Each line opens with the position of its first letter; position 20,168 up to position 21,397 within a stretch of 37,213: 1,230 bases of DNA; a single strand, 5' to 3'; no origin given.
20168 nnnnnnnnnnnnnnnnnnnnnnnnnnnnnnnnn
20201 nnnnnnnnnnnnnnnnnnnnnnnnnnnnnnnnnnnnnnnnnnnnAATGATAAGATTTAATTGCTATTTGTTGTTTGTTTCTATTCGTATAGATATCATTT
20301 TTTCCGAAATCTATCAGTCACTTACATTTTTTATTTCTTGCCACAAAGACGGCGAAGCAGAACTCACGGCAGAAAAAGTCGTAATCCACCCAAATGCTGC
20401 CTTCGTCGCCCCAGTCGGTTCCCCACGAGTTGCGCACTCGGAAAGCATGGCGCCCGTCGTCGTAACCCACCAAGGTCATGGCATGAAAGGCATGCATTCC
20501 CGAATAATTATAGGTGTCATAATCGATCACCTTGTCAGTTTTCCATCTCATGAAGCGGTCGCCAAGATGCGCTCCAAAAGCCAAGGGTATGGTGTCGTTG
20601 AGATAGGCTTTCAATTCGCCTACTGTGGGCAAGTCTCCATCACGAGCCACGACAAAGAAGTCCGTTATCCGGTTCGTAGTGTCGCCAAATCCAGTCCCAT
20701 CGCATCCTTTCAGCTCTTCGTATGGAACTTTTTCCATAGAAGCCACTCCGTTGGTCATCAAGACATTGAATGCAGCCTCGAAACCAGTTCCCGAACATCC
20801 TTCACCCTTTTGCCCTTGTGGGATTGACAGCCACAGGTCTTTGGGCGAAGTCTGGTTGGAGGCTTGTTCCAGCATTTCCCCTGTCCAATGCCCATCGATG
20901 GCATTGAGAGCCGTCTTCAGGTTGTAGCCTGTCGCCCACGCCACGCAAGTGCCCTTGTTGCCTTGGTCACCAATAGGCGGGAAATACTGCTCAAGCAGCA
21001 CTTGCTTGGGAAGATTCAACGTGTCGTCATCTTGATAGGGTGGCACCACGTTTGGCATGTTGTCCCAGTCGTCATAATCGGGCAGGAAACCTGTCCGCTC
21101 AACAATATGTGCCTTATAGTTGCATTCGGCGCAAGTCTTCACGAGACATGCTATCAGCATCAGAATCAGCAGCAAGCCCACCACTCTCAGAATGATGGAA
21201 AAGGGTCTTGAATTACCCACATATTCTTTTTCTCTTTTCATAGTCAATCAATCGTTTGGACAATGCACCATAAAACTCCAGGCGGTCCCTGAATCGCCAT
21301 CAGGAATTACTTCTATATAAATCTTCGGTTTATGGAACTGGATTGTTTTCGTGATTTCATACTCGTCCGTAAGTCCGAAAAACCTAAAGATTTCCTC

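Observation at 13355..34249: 13-gene co-directional cluster: an expanded SrfABC-like envelope system with three NTPases, three proteases and its own sigma/anti-sigma pair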

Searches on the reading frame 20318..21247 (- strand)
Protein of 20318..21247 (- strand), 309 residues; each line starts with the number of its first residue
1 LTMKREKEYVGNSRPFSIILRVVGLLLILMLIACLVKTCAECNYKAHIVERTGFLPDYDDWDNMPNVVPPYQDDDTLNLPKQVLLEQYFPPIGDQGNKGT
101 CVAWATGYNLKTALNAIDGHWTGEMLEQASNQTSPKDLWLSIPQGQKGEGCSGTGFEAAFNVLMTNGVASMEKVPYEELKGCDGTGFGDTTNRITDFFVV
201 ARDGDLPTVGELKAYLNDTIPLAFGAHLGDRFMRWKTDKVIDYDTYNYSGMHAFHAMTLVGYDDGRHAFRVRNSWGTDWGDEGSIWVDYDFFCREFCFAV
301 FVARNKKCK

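Call 4: search_protein_families(library=pfam, proteins=[window:20318-21247:-], max_evalue=0.01)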
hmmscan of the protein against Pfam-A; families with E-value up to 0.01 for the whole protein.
window:20318-21247:- (309 aa): 2 families
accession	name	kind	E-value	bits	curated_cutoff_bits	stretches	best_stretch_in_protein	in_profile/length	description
PF00112.29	Peptidase_C1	-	1.6e-15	58.3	20.7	1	89-287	14-202/220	Papain family cysteine protease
PF03051.21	Peptidase_C1_2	-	2.8e-06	26.9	22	1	250-305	356-414/438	Peptidase C1-like family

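Call 6: search_protein_families(library=ncbifam, proteins=[window:20318-21247:-], max_evalue=0.01)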
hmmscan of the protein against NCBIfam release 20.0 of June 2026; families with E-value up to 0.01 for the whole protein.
window:20318-21247:- (309 aa): 0 families

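Call 7: search_protein_families(library=padloc, proteins=[window:20318-21247:-], max_evalue=0.01)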
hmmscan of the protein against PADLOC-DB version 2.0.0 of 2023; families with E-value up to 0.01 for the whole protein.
window:20318-21247:- (309 aa): 0 families
